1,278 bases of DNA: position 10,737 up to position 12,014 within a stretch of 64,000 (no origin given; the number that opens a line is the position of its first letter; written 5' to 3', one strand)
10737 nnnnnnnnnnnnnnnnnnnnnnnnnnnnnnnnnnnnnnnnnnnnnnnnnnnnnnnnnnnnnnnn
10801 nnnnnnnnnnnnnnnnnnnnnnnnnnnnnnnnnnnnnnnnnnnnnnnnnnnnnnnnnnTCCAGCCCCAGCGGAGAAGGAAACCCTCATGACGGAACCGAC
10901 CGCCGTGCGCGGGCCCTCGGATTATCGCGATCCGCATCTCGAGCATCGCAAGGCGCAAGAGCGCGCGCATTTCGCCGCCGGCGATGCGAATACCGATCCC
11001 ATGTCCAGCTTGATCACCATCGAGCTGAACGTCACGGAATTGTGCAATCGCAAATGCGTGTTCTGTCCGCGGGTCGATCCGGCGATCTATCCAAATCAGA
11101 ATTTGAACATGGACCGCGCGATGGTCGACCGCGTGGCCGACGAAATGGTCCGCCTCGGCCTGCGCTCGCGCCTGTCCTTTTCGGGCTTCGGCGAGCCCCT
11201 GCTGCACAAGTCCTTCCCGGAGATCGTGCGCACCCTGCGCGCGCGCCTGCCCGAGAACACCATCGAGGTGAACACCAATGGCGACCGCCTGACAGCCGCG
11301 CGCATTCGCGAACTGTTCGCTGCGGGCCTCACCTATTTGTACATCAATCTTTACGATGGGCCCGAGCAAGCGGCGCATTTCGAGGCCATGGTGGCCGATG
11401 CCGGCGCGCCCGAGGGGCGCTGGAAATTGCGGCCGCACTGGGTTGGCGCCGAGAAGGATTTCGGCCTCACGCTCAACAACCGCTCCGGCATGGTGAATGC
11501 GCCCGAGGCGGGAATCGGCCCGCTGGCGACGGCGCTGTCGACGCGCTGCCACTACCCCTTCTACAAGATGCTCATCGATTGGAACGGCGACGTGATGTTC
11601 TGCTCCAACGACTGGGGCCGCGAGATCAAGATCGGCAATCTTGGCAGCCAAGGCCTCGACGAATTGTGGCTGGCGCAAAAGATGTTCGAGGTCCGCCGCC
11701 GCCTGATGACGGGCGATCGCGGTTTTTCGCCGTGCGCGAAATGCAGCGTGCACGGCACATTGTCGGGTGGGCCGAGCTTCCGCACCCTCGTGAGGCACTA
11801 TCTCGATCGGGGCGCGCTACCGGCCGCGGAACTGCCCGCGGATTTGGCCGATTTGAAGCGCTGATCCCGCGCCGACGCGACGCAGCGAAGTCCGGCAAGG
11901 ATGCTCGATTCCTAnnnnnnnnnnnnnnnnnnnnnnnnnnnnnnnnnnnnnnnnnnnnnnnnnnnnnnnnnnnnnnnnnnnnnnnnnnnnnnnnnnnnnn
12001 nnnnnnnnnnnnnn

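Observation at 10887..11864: Radical SAM/SPASM-type enzyme embedded in a sugar-nucleotide pathway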

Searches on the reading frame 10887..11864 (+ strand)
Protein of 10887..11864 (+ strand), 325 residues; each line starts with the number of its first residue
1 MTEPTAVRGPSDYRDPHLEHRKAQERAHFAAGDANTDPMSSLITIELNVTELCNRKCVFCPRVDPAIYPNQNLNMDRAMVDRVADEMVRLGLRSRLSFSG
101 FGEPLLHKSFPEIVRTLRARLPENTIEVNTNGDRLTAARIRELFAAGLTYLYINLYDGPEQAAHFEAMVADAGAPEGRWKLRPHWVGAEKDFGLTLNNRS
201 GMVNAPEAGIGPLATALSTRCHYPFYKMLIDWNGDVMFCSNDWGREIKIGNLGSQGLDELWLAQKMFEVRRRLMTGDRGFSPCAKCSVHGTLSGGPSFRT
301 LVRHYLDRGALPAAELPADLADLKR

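Call 3: search_protein_families(library=pfam, proteins=[window:10887-11864:+], max_evalue=1)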
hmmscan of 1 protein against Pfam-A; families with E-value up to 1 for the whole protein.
window:10887-11864:+ (325 aa): 2 families
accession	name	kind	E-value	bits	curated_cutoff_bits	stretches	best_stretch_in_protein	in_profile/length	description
PF04055.27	Radical_SAM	-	8.9e-15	55.7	29.5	1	48-161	2-115/166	Radical SAM superfamily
PF13186.11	SPASM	-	2.9e-11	43.9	21.5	1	221-286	1-66/67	Iron-sulfur cluster-binding domain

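Call 4: search_protein_families(library=ncbifam, proteins=[window:10887-11864:+], max_evalue=1)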
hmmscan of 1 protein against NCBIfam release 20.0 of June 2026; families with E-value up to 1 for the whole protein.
window:10887-11864:+ (325 aa): 55 families (the best 25 are shown)
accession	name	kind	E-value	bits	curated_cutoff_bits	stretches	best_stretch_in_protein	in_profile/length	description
TIGR04317.1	W_rSAM_matur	equivalog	8.9e-17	61.2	380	1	44-160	5-114/349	tungsten cofactor oxidoreductase radical SAM maturase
TIGR04321.1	spiroSPASM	subfamily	3.5e-15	55.7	250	2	45-144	233-331/510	spiro-SPASM protein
NF033640.1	N_Twi_rSAM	subfamily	2.1e-14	53.5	170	2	219-302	3-84/398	twitch domain-containing radical SAM protein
TIGR04311.1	rSAM_Geo_metal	subfamily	2.6e-13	49.8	400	1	46-154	6-111/423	radical SAM/SPASM family putative metalloenzyme maturase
TIGR02666.1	moaA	equivalog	7.6e-13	48.1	284.05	1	46-155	13-122/336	GTP 3',8-cyclase MoaA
NF001199.0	PRK00164.2-1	equivalog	9.6e-11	41.4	231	1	44-155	13-118/308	GTP 3',8-cyclase MoaA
TIGR04038.1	tatD_link_rSAM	subfamily_domain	4.3e-10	39.7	129.7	1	47-135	12-100/192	TatD family nuclease-associated radical SAM protein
TIGR02668.1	moaA_archaeal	equivalog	8e-10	38.2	325.25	1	45-154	12-115/303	GTP 3',8-cyclase MoaA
TIGR03977.1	rSAM_pair_HxsC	equivalog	2.2e-09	36.6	267.9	1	47-146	29-122/292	His-Xaa-Ser system radical SAM maturase HxsC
NF050035.1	rSAM_WgK_link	exception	1.3e-08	34.2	650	2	43-151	9-112/367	radical SAM/SPASM peptide maturase WgkB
NF045646.2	rSAM_Se_TrsS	equivalog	3.2e-08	32.5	490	1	44-163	87-202/441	radical SAM (seleno)protein TrsS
TIGR04546.1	rSAM_ahbC_deAc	equivalog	6.2e-08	31.8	650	1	47-168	43-158/390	12,18-didecarboxysiroheme deacetylase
NF038332.1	rSAM_rare_HxsC4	exception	8.7e-08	31.7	500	1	46-156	17-123/335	radical SAM protein HxsC4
TIGR04100.1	rSAM_pair_X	hypoth_equivalog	3.4e-07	30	262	1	46-132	11-101/197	TIGR04100 family radical SAM protein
TIGR04280.1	geopep_mat_rSAM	hypoth_equivalog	3.7e-07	29.5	400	1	34-162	77-206/428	geopeptide radical SAM maturase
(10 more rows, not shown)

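Call 8: find_homologous_proteins(query=window:10887-11864:+, max_evalue=0.00001)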
Query window:10887-11864:+ (325 aa): 1696 proteins with E <= 0.00001 among 6242 candidates; the best 120 are listed.
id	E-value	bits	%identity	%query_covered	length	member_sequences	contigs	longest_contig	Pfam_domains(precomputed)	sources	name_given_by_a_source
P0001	9.7e-223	756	100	100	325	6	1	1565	PF13186.12,PF04055.28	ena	-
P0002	1.4e-165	568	73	99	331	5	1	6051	PF13186.12,PF04055.28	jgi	jgi:radical SAM protein with 4Fe4S-binding SPASM domain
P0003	4.5e-159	547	71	99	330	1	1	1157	PF13186.12,PF04055.28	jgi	jgi:radical SAM protein with 4Fe4S-binding SPASM domain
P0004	8.6e-156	536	70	99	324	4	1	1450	PF13186.12,PF04055.28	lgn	-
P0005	2.0e-155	535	70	98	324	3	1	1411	PF13186.12,PF04055.28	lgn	-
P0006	6.9e-155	533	70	98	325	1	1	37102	PF13186.12,PF04055.28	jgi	jgi:radical SAM protein with 4Fe4S-binding SPASM domain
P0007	2.2e-153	528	69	98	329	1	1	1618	PF13186.12,PF04055.28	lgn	-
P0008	9.1e-153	526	69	99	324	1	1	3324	PF13186.12,PF04055.28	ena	-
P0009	9.5e-153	526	69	96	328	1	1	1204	PF13186.12,PF04055.28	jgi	jgi:radical SAM protein with 4Fe4S-binding SPASM domain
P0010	1.4e-151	522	70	96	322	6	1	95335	PF13186.12,PF04055.28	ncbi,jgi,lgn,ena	-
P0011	5.9e-149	514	66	98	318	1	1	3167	PF13186.12,PF04055.28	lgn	-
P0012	9.1e-146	503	67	98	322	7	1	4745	PF13186.12,PF04055.28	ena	-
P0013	1.8e-145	502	68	97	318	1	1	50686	PF13186.12,PF04055.28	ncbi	-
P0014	2.5e-144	499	64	99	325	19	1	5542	PF13186.12,PF04055.28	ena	-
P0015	4.9e-144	498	65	96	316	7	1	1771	PF13186.12,PF04055.28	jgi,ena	-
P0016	7.9e-139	480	62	97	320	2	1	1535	PF13186.12,PF04055.28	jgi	jgi:radical SAM protein with 4Fe4S-binding SPASM domain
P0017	3.8e-135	468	64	96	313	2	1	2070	PF13186.12,PF04055.28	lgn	-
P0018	1.5e-134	466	64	96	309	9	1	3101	PF13186.12,PF04055.28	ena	-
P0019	7.6e-134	464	61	95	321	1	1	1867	PF13186.12,PF04055.28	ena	-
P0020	2.1e-133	463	60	98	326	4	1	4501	PF13186.12,PF04055.28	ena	-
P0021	3.0e-131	456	65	92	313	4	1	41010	PF13186.12,PF04055.28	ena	-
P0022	7.6e-131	454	60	98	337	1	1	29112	PF13186.12,PF04055.28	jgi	jgi:radical SAM protein with 4Fe4S-binding SPASM domain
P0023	1.1e-130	454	62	96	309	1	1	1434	PF13186.12,PF04055.28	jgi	jgi:radical SAM protein with 4Fe4S-binding SPASM domain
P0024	4.8e-127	442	63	95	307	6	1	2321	PF13186.12,PF04055.28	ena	-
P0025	5.3e-126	438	62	92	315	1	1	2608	PF13186.12,PF04055.28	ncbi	ncbi:MAG: radical SAM/SPASM domain-containing protein [Gammaproteobacteria bacterium]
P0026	2.1e-125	436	61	94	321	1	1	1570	PF13186.12,PF04055.28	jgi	jgi:radical SAM protein with 4Fe4S-binding SPASM domain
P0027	3.1e-125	436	59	95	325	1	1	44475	PF13186.12,PF04055.28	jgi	jgi:radical SAM protein with 4Fe4S-binding SPASM domain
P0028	1.2e-124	434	56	97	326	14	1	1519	PF13186.12,PF04055.28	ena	-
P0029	1.4e-123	430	57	97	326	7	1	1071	PF13186.12,PF04055.28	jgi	-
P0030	2.3e-123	430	58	94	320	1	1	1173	PF13186.12,PF04055.28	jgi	jgi:radical SAM protein with 4Fe4S-binding SPASM domain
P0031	6.2e-123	428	56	98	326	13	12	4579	PF13186.12,PF04055.28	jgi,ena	jgi:radical SAM protein with 4Fe4S-binding SPASM domain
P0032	1.2e-122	427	57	93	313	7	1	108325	PF13186.12,PF04055.28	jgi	-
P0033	1.4e-122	427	60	93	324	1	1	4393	PF13186.12,PF04055.28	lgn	-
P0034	1.7e-122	427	55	98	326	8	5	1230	PF13186.12,PF04055.28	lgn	-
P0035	2.5e-121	423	55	98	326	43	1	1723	PF13186.12,PF04055.28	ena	-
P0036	3.2e-121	423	59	93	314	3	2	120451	PF13186.12,PF04055.28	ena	-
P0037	3.9e-121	422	55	98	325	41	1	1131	PF13186.12,PF04055.28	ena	-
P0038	5.6e-121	422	59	91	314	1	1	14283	PF13186.12,PF04055.28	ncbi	ncbi:MAG: radical SAM/SPASM domain-containing protein [Alphaproteobacteria bacterium]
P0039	2.1e-120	420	58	95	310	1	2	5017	PF13186.12,PF04055.28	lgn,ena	-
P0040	2.7e-119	416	56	94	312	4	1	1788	PF13186.12,PF04055.28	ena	-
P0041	3.9e-119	416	56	96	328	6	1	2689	PF13186.12,PF04055.28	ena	-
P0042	4.3e-119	416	57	94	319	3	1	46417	PF13186.12,PF04055.28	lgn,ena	-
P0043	6.0e-119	415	55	96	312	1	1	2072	PF13186.12,PF04055.28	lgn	-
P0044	1.5e-118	414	53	98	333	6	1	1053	PF13186.12,PF04055.28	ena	-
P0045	1.7e-118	414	62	90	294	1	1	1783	PF13186.12,PF04055.28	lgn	-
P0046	1.9e-117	410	58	92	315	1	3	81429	PF13186.12,PF04055.28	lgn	-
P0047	2.9e-117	410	59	92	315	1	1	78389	PF13186.12,PF04055.28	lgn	-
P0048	1.7e-116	407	58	91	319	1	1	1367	PF13186.12,PF04055.28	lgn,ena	-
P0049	3.9e-116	406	58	94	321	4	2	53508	PF13186.12,PF04055.28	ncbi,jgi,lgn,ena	jgi:radical SAM protein with 4Fe4S-binding SPASM domain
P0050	4.5e-116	406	56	93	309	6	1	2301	PF13186.12,PF04055.28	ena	-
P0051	1.8e-115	404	62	89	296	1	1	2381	PF13186.12,PF04055.28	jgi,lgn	-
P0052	2.2e-115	403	62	89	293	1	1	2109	PF13186.12,PF04055.28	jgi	jgi:radical SAM protein with 4Fe4S-binding SPASM domain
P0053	9.5e-114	398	56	91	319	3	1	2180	PF13186.12,PF04055.28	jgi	jgi:radical SAM protein with 4Fe4S-binding SPASM domain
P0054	6.4e-113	395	56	92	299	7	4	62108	PF13186.12,PF04055.28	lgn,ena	-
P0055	1.3e-112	394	56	92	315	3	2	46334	PF13186.12,PF04055.28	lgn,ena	-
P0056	1.5e-112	394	60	89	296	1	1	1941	PF13186.12,PF04055.28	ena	-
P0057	6.6e-112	392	60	89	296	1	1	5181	PF13186.12,PF04055.28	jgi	jgi:radical SAM protein with 4Fe4S-binding SPASM domain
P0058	1.0e-111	391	55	94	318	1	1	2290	PF13186.12,PF04055.28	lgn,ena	-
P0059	1.1e-111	391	55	92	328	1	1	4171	PF13186.12,PF04055.28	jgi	jgi:radical SAM protein with 4Fe4S-binding SPASM domain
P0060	1.1e-111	391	53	92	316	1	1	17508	PF13186.12,PF04055.28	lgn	-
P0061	6.2e-111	389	58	90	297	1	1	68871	PF13186.12,PF04055.28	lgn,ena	-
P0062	9.3e-111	388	56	93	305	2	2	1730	PF13186.12,PF04055.28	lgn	-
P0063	3.0e-110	387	56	94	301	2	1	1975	PF13186.12,PF04055.28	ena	-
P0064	4.4e-110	386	54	91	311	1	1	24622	PF13186.12,PF04055.28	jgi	-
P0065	7.2e-110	385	58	90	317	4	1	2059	PF13186.12,PF04055.28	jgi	jgi:radical SAM protein with 4Fe4S-binding SPASM domain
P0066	1.3e-109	384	55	90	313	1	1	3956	PF13186.12,PF04055.28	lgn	-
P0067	1.7e-109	384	60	90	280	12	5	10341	PF13186.12,PF04055.28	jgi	jgi:radical SAM protein with 4Fe4S-binding SPASM domain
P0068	6.3e-109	382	54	90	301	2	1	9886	PF13186.12,PF04055.28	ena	-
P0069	8.2e-109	382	55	92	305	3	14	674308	PF13186.12,PF04055.28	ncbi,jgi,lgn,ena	jgi:radical SAM protein with 4Fe4S-binding SPASM domain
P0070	8.3e-109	382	59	90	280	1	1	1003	PF13186.12,PF04055.28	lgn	-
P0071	2.3e-108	380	53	92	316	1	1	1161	PF13186.12,PF04055.28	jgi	jgi:radical SAM protein with 4Fe4S-binding SPASM domain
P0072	2.7e-108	380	57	91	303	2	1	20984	PF13186.12,PF04055.28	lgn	-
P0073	4.6e-108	379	55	91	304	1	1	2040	PF13186.12,PF04055.28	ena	-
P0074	5.1e-108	379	55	91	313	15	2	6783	PF13186.12,PF04055.28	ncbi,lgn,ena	-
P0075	9.9e-108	378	58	89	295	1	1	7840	PF13186.12,PF04055.28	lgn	-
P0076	1.2e-107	378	56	92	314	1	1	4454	PF13186.12,PF04055.28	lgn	-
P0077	1.6e-107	378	54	93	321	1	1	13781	PF13186.12,PF04055.28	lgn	-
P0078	2.0e-107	377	52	93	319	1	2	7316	PF13186.12,PF04055.28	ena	-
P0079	2.7e-107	377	56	90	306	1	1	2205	PF13186.12,PF04055.28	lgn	-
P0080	3.4e-107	376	54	91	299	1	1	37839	PF13186.12,PF04055.28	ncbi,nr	ncbi:MAG: SPASM domain-containing protein [Magnetococcales bacterium]|nr:SPASM domain-containing pro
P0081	4.0e-107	376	52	92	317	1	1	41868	PF13186.12,PF04055.28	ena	-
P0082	7.4e-107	375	53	90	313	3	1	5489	PF13186.12,PF04055.28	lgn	-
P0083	8.5e-107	375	53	90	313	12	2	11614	PF13186.12,PF04055.28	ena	-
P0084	2.7e-106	374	55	90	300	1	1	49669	PF13186.12,PF04055.28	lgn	-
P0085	3.5e-106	373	54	92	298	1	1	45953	PF13186.12,PF04055.28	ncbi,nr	ncbi:MAG: SPASM domain-containing protein [Elusimicrobia bacterium]|nr:SPASM domain-containing prote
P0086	4.4e-106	373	55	91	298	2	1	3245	PF13186.12,PF04055.28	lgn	-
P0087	3.6e-105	370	53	94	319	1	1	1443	PF13186.12,PF04055.28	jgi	jgi:MoaA/NifB/PqqE/SkfB family radical SAM enzyme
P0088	3.8e-105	370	52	90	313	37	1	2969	PF13186.12,PF04055.28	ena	-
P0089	4.4e-105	370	56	90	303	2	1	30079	PF13186.12,PF04055.28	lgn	-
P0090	6.8e-105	369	50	94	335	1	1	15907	PF13186.12,PF04055.28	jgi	jgi:radical SAM protein with 4Fe4S-binding SPASM domain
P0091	9.2e-105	368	51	90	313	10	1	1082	PF13186.12,PF04055.28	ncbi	-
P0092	3.8e-104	366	51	90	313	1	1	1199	PF13186.12,PF04055.28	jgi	-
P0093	7.4e-104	365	51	93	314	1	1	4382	PF13186.12,PF04055.28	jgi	jgi:radical SAM protein with 4Fe4S-binding SPASM domain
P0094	1.1e-103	365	53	90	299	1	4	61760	PF13186.12,PF04055.28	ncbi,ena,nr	ncbi:MAG: hypothetical protein CMJ78_09320 [Planctomycetaceae bacterium]|nr:hypothetical protein [Pl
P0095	1.1e-103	365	56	88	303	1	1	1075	PF13186.12,PF04055.28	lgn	-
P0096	1.5e-103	365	55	90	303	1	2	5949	PF13186.12,PF04055.28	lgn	-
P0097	2.3e-103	364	49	93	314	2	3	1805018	PF13186.12,PF04055.28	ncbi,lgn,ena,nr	ncbi:MAG: hypothetical protein GKS00_02855 [Alphaproteobacteria bacterium]|nr:hypothetical protein [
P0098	2.7e-103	364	50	95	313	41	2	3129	PF13186.12,PF04055.28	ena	-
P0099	2.9e-103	364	50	92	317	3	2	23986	PF13186.12,PF04055.28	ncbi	-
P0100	3.2e-103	363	52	90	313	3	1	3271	PF13186.12,PF04055.28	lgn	-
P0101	3.3e-103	363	54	90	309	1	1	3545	PF13186.12,PF04055.28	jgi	jgi:radical SAM protein with 4Fe4S-binding SPASM domain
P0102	5.9e-103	363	51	90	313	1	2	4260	PF13186.12,PF04055.28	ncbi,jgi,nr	ncbi:MAG: SPASM domain-containing protein [Alphaproteobacteria bacterium]|jgi:radical SAM protein wi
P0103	6.7e-103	362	48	95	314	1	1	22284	PF13186.12,PF04055.28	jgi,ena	-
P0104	7.4e-103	362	53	90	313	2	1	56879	PF13186.12,PF04055.28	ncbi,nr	ncbi:SPASM domain-containing protein [Candidatus Kaiserbacteria bacterium]|nr:SPASM domain-containin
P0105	1.7e-102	361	50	93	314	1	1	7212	PF13186.12,PF04055.28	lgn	-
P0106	2.6e-102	360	51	89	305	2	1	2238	PF13186.12,PF04055.28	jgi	jgi:radical SAM protein with 4Fe4S-binding SPASM domain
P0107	2.9e-102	360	55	90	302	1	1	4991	PF13186.12,PF04055.28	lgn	-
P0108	3.7e-102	360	53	90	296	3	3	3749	PF13186.12,PF04055.28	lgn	-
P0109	4.7e-102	360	51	90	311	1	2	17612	PF13186.12,PF04055.28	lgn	-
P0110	1.2e-101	358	56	90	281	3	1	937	PF13186.12,PF04055.28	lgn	-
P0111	2.2e-101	357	50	94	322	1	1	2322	PF13186.12,PF04055.28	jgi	jgi:radical SAM protein with 4Fe4S-binding SPASM domain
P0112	4.7e-101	356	48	93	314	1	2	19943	PF13186.12,PF04055.28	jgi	-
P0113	2.5e-100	354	61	75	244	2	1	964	PF13186.12,PF04055.28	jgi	jgi:radical SAM protein with 4Fe4S-binding SPASM domain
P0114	2.6e-100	354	50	90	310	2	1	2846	PF13186.12,PF04055.28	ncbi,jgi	-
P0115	3.1e-100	354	48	94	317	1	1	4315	PF13186.12,PF04055.28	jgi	-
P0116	5.6e-100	353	51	91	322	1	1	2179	PF13186.12,PF04055.28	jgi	jgi:radical SAM protein with 4Fe4S-binding SPASM domain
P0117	1.4e-98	348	52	89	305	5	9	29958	PF13186.12,PF04055.28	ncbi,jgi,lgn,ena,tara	tara:strand:- start:823 stop:1740 length:918 start_codon:yes stop_codon:yes gene_type:complete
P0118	1.8e-98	348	50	90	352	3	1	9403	PF13186.12,PF04055.28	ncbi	-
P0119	2.1e-98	348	52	89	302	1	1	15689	PF13186.12,PF04055.28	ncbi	-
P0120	2.8e-98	347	49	90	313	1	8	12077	PF13186.12,PF04055.28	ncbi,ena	-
